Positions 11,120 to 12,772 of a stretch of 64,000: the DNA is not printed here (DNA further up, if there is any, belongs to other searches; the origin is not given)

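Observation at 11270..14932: Slam-like translocator flanked by two divergent paralogous TbpB/fHbp-type surface lipoproteins in an AT-rich genome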

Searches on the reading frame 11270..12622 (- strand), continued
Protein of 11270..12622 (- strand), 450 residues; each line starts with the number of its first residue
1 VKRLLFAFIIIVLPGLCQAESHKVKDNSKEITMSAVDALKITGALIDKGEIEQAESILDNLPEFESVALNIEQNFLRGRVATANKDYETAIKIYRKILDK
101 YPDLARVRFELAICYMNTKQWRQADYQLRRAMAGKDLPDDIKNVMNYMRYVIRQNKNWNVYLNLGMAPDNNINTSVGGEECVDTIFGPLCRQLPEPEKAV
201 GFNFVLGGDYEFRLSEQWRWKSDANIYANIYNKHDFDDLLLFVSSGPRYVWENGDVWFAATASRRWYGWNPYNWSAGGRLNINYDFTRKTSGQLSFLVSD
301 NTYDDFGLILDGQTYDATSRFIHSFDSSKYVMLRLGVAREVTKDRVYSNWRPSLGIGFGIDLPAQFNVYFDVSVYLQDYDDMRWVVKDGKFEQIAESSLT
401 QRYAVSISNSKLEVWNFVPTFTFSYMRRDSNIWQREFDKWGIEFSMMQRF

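Call 64: find_homologous_proteins(query=window:11270-12622:-, max_evalue=0.00001)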
Query window:11270-12622:- (450 aa): 368 proteins with E <= 0.00001 among 5618 candidates; the best 120 are listed.
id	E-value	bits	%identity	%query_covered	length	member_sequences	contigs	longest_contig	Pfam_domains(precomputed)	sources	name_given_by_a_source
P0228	0.0e+0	1026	98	100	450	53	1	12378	PF14559.13,PF24575.2,PF04575.20,PF13428.13,PF07719.24,PF13174.13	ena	-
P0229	1.1e-219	748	68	100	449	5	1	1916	PF14559.13,PF24575.2,PF04575.20,PF13424.13,PF13428.13,PF07719.24,PF13174.13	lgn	-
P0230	2.5e-206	704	65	98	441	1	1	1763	PF14559.13,PF24575.2,PF04575.20,PF13424.13,PF13432.13,PF13428.13,PF07719.24,PF13174.13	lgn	-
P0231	2.9e-192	658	61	100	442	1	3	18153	PF14559.13,PF24575.2,PF04575.20,PF13432.13,PF13428.13,PF07719.24,PF13174.13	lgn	-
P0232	5.9e-190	650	62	98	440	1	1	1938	PF14559.13,PF24575.2,PF04575.20,PF13428.13,PF07719.24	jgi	-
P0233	1.8e-187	642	60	100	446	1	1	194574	PF14559.13,PF24575.2,PF04575.20,PF13428.13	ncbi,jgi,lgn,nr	ncbi:MAG: surface lipoprotein assembly modifier [Rickettsiales bacterium]|jgi:hypothetical protein|n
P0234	9.6e-187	640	60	100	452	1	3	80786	PF14559.13,PF24575.2,PF04575.20,PF13181.13,PF07719.24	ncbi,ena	-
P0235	9.7e-186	636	61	98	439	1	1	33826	PF14559.13,PF24575.2,PF04575.20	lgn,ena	-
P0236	8.0e-185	633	58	100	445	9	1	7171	PF24575.2,PF04575.20,PF13424.13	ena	-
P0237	2.0e-184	632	58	100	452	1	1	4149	PF14559.13,PF24575.2,PF04575.20,PF13428.13,PF07719.24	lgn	-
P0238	3.3e-184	631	59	97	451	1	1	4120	PF14559.13,PF24575.2,PF13431.13,PF04575.20,PF13432.13,PF13428.13,PF07719.24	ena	-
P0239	2.2e-183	629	58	97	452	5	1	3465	PF14559.13,PF24575.2,PF04575.20,PF13432.13,PF13428.13,PF07719.24,PF13174.13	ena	-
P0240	3.3e-183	628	58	97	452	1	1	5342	PF14559.13,PF24575.2,PF04575.20,PF13432.13,PF13428.13,PF07719.24,PF13174.13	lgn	-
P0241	1.1e-182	626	64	90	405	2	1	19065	PF14559.13,PF24575.2,PF04575.20,PF13432.13,PF13428.13,PF07719.24,PF13174.13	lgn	-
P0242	2.0e-182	625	60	98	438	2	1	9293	PF14559.13,PF24575.2,PF04575.20,PF13428.13,PF07719.24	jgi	jgi:hypothetical protein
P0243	2.5e-182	625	59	97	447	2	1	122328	PF14559.13,PF24575.2,PF04575.20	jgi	jgi:tetratricopeptide (TPR) repeat protein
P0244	8.3e-182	623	57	100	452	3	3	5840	PF14559.13,PF24575.2,PF04575.20,PF13432.13,PF13428.13,PF07719.24,PF13174.13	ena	-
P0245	1.5e-181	623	58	98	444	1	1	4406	PF14559.13,PF24575.2,PF04575.20,PF13432.13,PF13428.13,PF07719.24,PF13174.13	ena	-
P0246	1.8e-180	619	60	98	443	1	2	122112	PF14559.13,PF24575.2,PF13431.13,PF04575.20,PF13428.13,PF07719.24,PF13174.13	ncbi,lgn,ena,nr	ncbi:MAG: surface lipoprotein assembly modifier [Alphaproteobacteria bacterium]|nr:surface lipoprote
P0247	8.8e-180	617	58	96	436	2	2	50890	PF14559.13,PF24575.2,PF13431.13,PF04575.20,PF13432.13,PF13428.13,PF07719.24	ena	-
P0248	9.4e-180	617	58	98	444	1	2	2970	PF14559.13,PF24575.2,PF04575.20,PF13428.13,PF07719.24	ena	-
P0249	1.1e-179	616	58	98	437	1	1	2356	PF14559.13,PF24575.2,PF04575.20,PF12895.14,PF13432.13,PF13428.13,PF07719.24,PF13174.13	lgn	-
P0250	2.4e-179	615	58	97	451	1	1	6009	PF14559.13,PF24575.2,PF04575.20,PF13176.13,PF13428.13,PF07719.24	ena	-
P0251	4.2e-179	614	60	96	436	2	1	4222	PF14559.13,PF24575.2,PF04575.20,PF13181.13,PF07719.24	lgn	-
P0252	2.0e-178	612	57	100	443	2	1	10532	PF14559.13,PF24575.2,PF13431.13,PF04575.20,PF00515.35,PF13432.13,PF07719.24,PF13174.13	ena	-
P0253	2.8e-178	612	56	98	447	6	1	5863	PF14559.13,PF24575.2,PF04575.20,PF13428.13,PF07719.24,PF13174.13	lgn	-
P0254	6.1e-178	611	58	100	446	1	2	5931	PF14559.13,PF24575.2,PF04575.20,PF07719.24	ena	-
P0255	7.9e-178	610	56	100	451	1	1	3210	PF14559.13,PF24575.2,PF04575.20,PF13428.13,PF07719.24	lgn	-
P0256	1.3e-177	610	58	100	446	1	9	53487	PF14559.13,PF24575.2,PF04575.20,PF07719.24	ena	-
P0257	1.9e-177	609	61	93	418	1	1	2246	PF14559.13,PF24575.2,PF04575.20,PF13432.13,PF13428.13,PF07719.24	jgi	jgi:hypothetical protein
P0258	2.0e-177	609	58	100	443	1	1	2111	PF14559.13,PF24575.2,PF13431.13,PF04575.20,PF13432.13,PF13428.13,PF07719.24,PF13174.13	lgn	-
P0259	2.4e-177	609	58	98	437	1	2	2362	PF14559.13,PF24575.2,PF04575.20,PF13176.13,PF13432.13,PF13428.13,PF07719.24,PF13174.13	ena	-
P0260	2.6e-177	609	57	100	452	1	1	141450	PF14559.13,PF24575.2,PF13431.13,PF23914.2,PF04575.20,PF13176.13,PF13432.13,PF13428.13,PF07719.24,PF13174.13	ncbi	-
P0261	3.2e-177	608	56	100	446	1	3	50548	PF14559.13,PF24575.2,PF13431.13,PF04575.20,PF13432.13,PF13428.13,PF07719.24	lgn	-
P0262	2.4e-176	605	60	93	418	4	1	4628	PF14559.13,PF24575.2,PF04575.20,PF13424.13,PF13176.13,PF13432.13,PF13428.13,PF07719.24,PF13174.13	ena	-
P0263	2.5e-176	605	57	100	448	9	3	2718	PF13431.13,PF04575.20,PF13176.13,PF13428.13,PF14559.13,PF24575.2,PF00515.35,PF12895.14,PF13424.13,PF13432.13,PF13181.13,PF07719.24,PF13174.13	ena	-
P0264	4.0e-176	605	60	92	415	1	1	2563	PF14559.13,PF24575.2,PF04575.20,PF13432.13,PF13428.13,PF07719.24,PF13174.13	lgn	-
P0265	7.8e-176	604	57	98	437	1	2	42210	PF14559.13,PF24575.2,PF04575.20,PF13176.13,PF13432.13,PF13428.13,PF07719.24,PF13174.13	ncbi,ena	-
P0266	8.5e-176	604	57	98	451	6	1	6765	PF14559.13,PF24575.2,PF04575.20,PF13424.13,PF13176.13,PF13432.13,PF13428.13,PF13181.13,PF07719.24,PF13174.13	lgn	-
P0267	9.5e-176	603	58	98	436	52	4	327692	PF14559.13,PF24575.2,PF04575.20,PF13432.13,PF13428.13,PF07719.24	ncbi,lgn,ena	-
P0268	1.0e-175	603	57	100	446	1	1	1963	PF14559.13,PF24575.2,PF04575.20,PF13432.13,PF13428.13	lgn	-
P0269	1.6e-175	603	57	100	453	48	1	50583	PF14559.13,PF24575.2,PF04575.20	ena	-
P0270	2.8e-175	602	56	99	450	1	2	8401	PF14559.13,PF24575.2,PF13431.13,PF04575.20,PF13432.13,PF13428.13,PF07719.24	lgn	-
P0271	3.8e-175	601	58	98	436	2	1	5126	PF14559.13,PF24575.2,PF13431.13,PF04575.20,PF13176.13,PF13432.13,PF13428.13,PF07719.24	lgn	-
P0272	3.8e-175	601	57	100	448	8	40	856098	PF14559.13,PF24575.2,PF04575.20,PF12895.14,PF13428.13,PF07719.24,PF13174.13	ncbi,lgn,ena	-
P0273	1.5e-174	599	59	93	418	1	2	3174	PF14559.13,PF24575.2,PF04575.20,PF13176.13,PF13432.13,PF13428.13,PF07719.24,PF13174.13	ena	-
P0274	3.9e-174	598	57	98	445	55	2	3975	PF14559.13,PF24575.2,PF04575.20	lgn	-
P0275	4.9e-174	598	59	93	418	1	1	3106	PF14559.13,PF24575.2,PF04575.20,PF13176.13,PF13432.13,PF13428.13,PF07719.24,PF13174.13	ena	-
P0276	6.4e-174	597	57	100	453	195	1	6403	PF14559.13,PF24575.2,PF04575.20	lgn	-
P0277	1.1e-173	597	57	98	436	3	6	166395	PF14559.13,PF24575.2,PF04575.20,PF13176.13,PF13432.13,PF13428.13,PF07719.24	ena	-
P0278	1.4e-173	596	59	93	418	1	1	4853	PF14559.13,PF24575.2,PF04575.20,PF13428.13,PF07719.24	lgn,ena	-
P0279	1.8e-173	596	56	100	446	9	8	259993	PF14559.13,PF24575.2,PF13431.13,PF04575.20,PF07719.24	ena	-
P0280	2.8e-173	595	57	98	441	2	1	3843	PF14559.13,PF24575.2,PF04575.20,PF07719.24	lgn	-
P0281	3.6e-173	595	56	100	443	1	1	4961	PF14559.13,PF24575.2,PF13431.13,PF04575.20,PF12895.14,PF13424.13,PF13432.13,PF13428.13,PF13181.13,PF07719.24,PF13174.13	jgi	-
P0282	1.1e-172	593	55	99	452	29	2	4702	PF14559.13,PF24575.2,PF25058.2,PF04575.20,PF12895.14,PF13424.13,PF13176.13,PF13428.13,PF07719.24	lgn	-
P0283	2.1e-172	592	55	100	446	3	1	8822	PF14559.13,PF24575.2,PF04575.20,PF13176.13,PF13428.13,PF07719.24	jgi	-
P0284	3.0e-172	592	57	100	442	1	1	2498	PF14559.13,PF24575.2,PF04575.20,PF12895.14,PF13428.13,PF07719.24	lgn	-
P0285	5.7e-172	591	55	100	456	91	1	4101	PF14559.13,PF24575.2,PF04575.20,PF13432.13,PF13428.13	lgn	-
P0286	6.7e-172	591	57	97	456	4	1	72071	PF14559.13,PF24575.2,PF13431.13,PF04575.20,PF12895.14,PF13432.13,PF13428.13,PF07719.24,PF13174.13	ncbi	-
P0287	8.4e-172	590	56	100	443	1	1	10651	PF14559.13,PF24575.2,PF25058.2,PF04575.20,PF12895.14,PF13432.13,PF13428.13,PF07719.24,PF13174.13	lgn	-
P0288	1.4e-171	590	56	100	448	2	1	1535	PF14559.13,PF24575.2,PF04575.20,PF13428.13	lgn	-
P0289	1.0e-170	587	55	98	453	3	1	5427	PF14559.13,PF24575.2,PF04575.20,PF07719.24,PF13174.13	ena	-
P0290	1.2e-170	587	55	100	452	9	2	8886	PF14559.13,PF24575.2,PF04575.20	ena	-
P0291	1.3e-170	587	56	100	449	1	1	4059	PF14559.13,PF24575.2,PF13431.13,PF04575.20,PF12895.14,PF13428.13,PF13181.13,PF07719.24,PF13174.13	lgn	-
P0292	1.3e-170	586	55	100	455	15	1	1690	PF14559.13,PF24575.2,PF04575.20,PF12895.14,PF13428.13,PF07719.24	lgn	-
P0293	5.1e-170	585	57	96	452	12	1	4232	PF14559.13,PF24575.2,PF04575.20,PF13176.13,PF13428.13,PF13181.13,PF07719.24,PF13174.13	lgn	-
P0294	7.0e-170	584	56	100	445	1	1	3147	PF14559.13,PF24575.2,PF04575.20,PF12895.14,PF13432.13,PF13428.13,PF13181.13,PF07719.24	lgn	-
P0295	1.1e-169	583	56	100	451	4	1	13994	PF14559.13,PF24575.2,PF04575.20,PF12895.14,PF13424.13,PF13176.13,PF13432.13,PF13428.13,PF13181.13,PF07719.24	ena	-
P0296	1.2e-169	583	55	100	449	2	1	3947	PF14559.13,PF24575.2,PF04575.20,PF12895.14,PF13176.13,PF13432.13,PF13428.13,PF07719.24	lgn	-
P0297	1.3e-169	583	56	98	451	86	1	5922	PF14559.13,PF24575.2,PF13431.13,PF04575.20,PF12895.14,PF13424.13,PF13176.13,PF13432.13,PF13428.13,PF07719.24,PF13174.13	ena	-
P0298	1.7e-169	583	56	98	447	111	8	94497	PF14559.13,PF24575.2,PF04575.20,PF13428.13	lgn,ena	-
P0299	1.9e-169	583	55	100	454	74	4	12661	PF14559.13,PF24575.2,PF04575.20,PF13428.13,PF07719.24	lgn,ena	-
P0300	1.9e-169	583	56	96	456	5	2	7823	PF14559.13,PF24575.2,PF25058.2,PF04575.20,PF12895.14,PF13176.13,PF13432.13,PF13428.13,PF07719.24,PF13174.13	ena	-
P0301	1.3e-168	580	56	94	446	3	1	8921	PF14559.13,PF24575.2,PF04575.20,PF12895.14,PF13432.13,PF13428.13,PF13181.13,PF07719.24,PF13174.13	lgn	-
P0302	1.5e-168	580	55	100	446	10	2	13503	PF14559.13,PF24575.2,PF04575.20,PF13428.13,PF07719.24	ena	-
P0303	2.6e-168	579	55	100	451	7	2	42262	PF14559.13,PF24575.2,PF04575.20,PF00515.35,PF12895.14,PF13428.13,PF13181.13,PF07719.24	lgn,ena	-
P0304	2.9e-168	579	56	100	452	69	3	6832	PF14559.13,PF24575.2,PF04575.20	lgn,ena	-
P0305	3.2e-168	579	55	100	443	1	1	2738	PF14559.13,PF24575.2,PF25058.2,PF04575.20,PF12895.14,PF13432.13,PF13428.13,PF07719.24,PF13174.13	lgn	-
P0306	3.6e-168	578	56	96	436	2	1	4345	PF14559.13,PF24575.2,PF04575.20,PF13428.13,PF07719.24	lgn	-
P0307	1.6e-167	576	56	99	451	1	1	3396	PF14559.13,PF24575.2,PF04575.20,PF13428.13,PF13181.13,PF07719.24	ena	-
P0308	2.1e-167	576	55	100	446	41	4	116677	PF14559.13,PF25063.1,PF24575.2,PF04575.20,PF00515.35,PF12895.14,PF13424.13,PF13428.13,PF13181.13,PF07719.24,PF13174.13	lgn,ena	-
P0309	2.2e-167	576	54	100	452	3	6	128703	PF14559.13,PF24575.2,PF04575.20,PF00515.35,PF12895.14,PF13176.13,PF13432.13,PF13428.13,PF13181.13,PF07719.24,PF13174.13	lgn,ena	-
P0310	3.5e-167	575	57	95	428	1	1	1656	PF14559.13,PF04575.20,PF13432.13,PF13428.13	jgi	jgi:hypothetical protein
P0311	8.3e-167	574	55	100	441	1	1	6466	PF14559.13,PF24575.2,PF04575.20,PF13432.13,PF07719.24,PF13174.13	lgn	-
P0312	9.7e-167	574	55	97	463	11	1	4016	PF14559.13,PF24575.2,PF04575.20,PF00515.35,PF12895.14,PF13428.13,PF13181.13,PF07719.24,PF13174.13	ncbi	-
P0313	1.1e-166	574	57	95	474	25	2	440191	PF14559.13,PF24575.2,PF04575.20,PF12895.14,PF13428.13,PF07719.24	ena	-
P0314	1.5e-166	573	55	99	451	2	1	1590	PF14559.13,PF24575.2,PF04575.20,PF12895.14,PF13424.13,PF13176.13,PF13432.13,PF13428.13,PF13181.13,PF07719.24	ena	-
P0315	1.9e-166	573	54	100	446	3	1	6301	PF14559.13,PF24575.2,PF04575.20,PF13432.13,PF07719.24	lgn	-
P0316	3.3e-166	572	54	100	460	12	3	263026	PF14559.13,PF24575.2,PF13371.13,PF04575.20,PF13432.13,PF07719.24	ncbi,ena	-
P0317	3.8e-166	572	54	99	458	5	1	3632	PF14559.13,PF24575.2,PF04575.20,PF13432.13,PF13428.13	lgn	-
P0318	5.4e-166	571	54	97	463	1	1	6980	PF14559.13,PF24575.2,PF04575.20,PF00515.35,PF12895.14,PF13428.13,PF13181.13,PF07719.24,PF13174.13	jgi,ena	-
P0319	6.4e-166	571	55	100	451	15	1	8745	PF14559.13,PF24575.2,PF23914.2,PF04575.20,PF00515.35,PF13176.13,PF13428.13,PF07719.24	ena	-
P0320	9.2e-166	571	54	100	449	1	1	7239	PF14559.13,PF25063.1,PF24575.2,PF23914.2,PF04575.20,PF00515.35,PF12895.14,PF13428.13,PF13181.13,PF07719.24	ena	-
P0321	9.4e-166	570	59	92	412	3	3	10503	PF14559.13,PF24575.2,PF04575.20,PF13432.13,PF13428.13,PF07719.24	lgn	-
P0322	9.5e-166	570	56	97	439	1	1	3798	PF14559.13,PF24575.2,PF23914.2,PF04575.20,PF00515.35,PF13176.13,PF13428.13,PF13181.13,PF07719.24,PF13174.13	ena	-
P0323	1.2e-165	570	54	98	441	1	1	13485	PF13431.13,PF04575.20,PF13176.13,PF13428.13,PF14559.13,PF24575.2,PF00515.35,PF12895.14,PF13424.13,PF13432.13,PF13181.13,PF07719.24,PF13174.13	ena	-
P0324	1.6e-165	570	55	97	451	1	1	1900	PF14559.13,PF24575.2,PF04575.20,PF00515.35,PF12895.14,PF13176.13,PF07719.24,PF13174.13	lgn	-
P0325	1.7e-165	570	54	98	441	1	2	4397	PF13431.13,PF04575.20,PF13176.13,PF13428.13,PF14559.13,PF24575.2,PF00515.35,PF12895.14,PF13424.13,PF13432.13,PF13181.13,PF07719.24,PF13174.13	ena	-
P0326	2.2e-165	569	57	94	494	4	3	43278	PF14559.13,PF24575.2,PF04575.20,PF12895.14,PF13428.13,PF13181.13,PF07719.24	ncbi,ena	-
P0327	2.3e-165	569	57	93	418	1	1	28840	PF14559.13,PF24575.2,PF13431.13,PF04575.20,PF13432.13,PF13428.13,PF07719.24,PF13174.13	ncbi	-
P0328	2.4e-165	569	53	100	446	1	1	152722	PF14559.13,PF24575.2,PF04575.20,PF13176.13,PF13428.13,PF07719.24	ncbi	-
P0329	3.5e-165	569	54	98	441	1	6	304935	PF13431.13,PF04575.20,PF13176.13,PF13428.13,PF14559.13,PF24575.2,PF00515.35,PF12895.14,PF13424.13,PF13432.13,PF13181.13,PF07719.24,PF13174.13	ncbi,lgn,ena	-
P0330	3.8e-165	568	55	100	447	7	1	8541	PF14559.13,PF24575.2,PF04575.20,PF13428.13,PF13181.13,PF07719.24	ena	-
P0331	4.9e-165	568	55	100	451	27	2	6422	PF04575.20,PF13176.13,PF13428.13,PF14559.13,PF24575.2,PF00515.35,PF12895.14,PF13424.13,PF13432.13,PF13181.13,PF07719.24,PF13174.13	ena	-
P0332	6.2e-165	568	56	100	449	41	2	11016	PF14559.13,PF24575.2,PF04575.20,PF00515.35,PF13176.13,PF13432.13,PF13428.13,PF07719.24,PF13174.13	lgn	-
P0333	7.3e-165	568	55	100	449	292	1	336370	PF14559.13,PF24575.2,PF13371.13,PF04575.20,PF13176.13,PF13432.13,PF13428.13,PF07719.24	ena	-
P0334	7.4e-165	568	57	95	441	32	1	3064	PF14559.13,PF24575.2,PF04575.20,PF13432.13,PF07719.24,PF13174.13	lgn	-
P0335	9.3e-165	567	57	94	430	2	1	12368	PF14559.13,PF24575.2,PF04575.20,PF07719.24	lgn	-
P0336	1.5e-164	566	58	90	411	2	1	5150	PF14559.13,PF24575.2,PF04575.20,PF12895.14,PF13428.13,PF07719.24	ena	-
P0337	1.9e-164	566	57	91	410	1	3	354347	PF14559.13,PF24575.2,PF04575.20,PF13428.13,PF07719.24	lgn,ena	-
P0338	3.1e-164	565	58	95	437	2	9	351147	PF14559.13,PF24575.2,PF13414.13,PF04575.20,PF12895.14,PF13428.13,PF13181.13,PF07719.24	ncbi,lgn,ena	-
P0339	3.4e-164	565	54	100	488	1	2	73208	PF13431.13,PF04575.20,PF13176.13,PF13428.13,PF14559.13,PF24575.2,PF13371.13,PF00515.35,PF13424.13,PF13432.13,PF07719.24,PF13174.13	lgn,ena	-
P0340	3.5e-164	565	56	96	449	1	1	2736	PF13431.13,PF13414.13,PF04575.20,PF13176.13,PF13428.13,PF14559.13,PF24575.2,PF00515.35,PF12895.14,PF13181.13,PF07719.24,PF13174.13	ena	-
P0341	4.4e-164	565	53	100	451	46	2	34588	PF14559.13,PF24575.2,PF04575.20,PF13432.13,PF13428.13,PF07719.24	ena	-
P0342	4.6e-164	565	55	98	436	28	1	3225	PF04575.20,PF13176.13,PF13428.13,PF14559.13,PF24575.2,PF00515.35,PF12895.14,PF13424.13,PF13432.13,PF13181.13,PF07719.24,PF13174.13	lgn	-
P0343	4.8e-164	565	52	100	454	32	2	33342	PF14559.13,PF24575.2,PF04575.20,PF13432.13,PF13428.13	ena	-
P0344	5.4e-164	565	55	95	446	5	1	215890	PF14559.13,PF24575.2,PF04575.20,PF13428.13,PF07719.24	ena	-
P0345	9.7e-164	564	54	98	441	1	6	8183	PF13431.13,PF04575.20,PF13176.13,PF13428.13,PF14559.13,PF24575.2,PF00515.35,PF12895.14,PF13424.13,PF13432.13,PF13181.13,PF07719.24,PF13174.13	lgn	-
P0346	1.1e-163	564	54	100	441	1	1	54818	PF14559.13,PF24575.2,PF04575.20,PF07719.24,PF13174.13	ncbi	-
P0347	1.4e-163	563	53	98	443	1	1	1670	PF13431.13,PF04575.20,PF13176.13,PF13428.13,PF14559.13,PF24575.2,PF00515.35,PF12895.14,PF13424.13,PF13432.13,PF13181.13,PF07719.24,PF13174.13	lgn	-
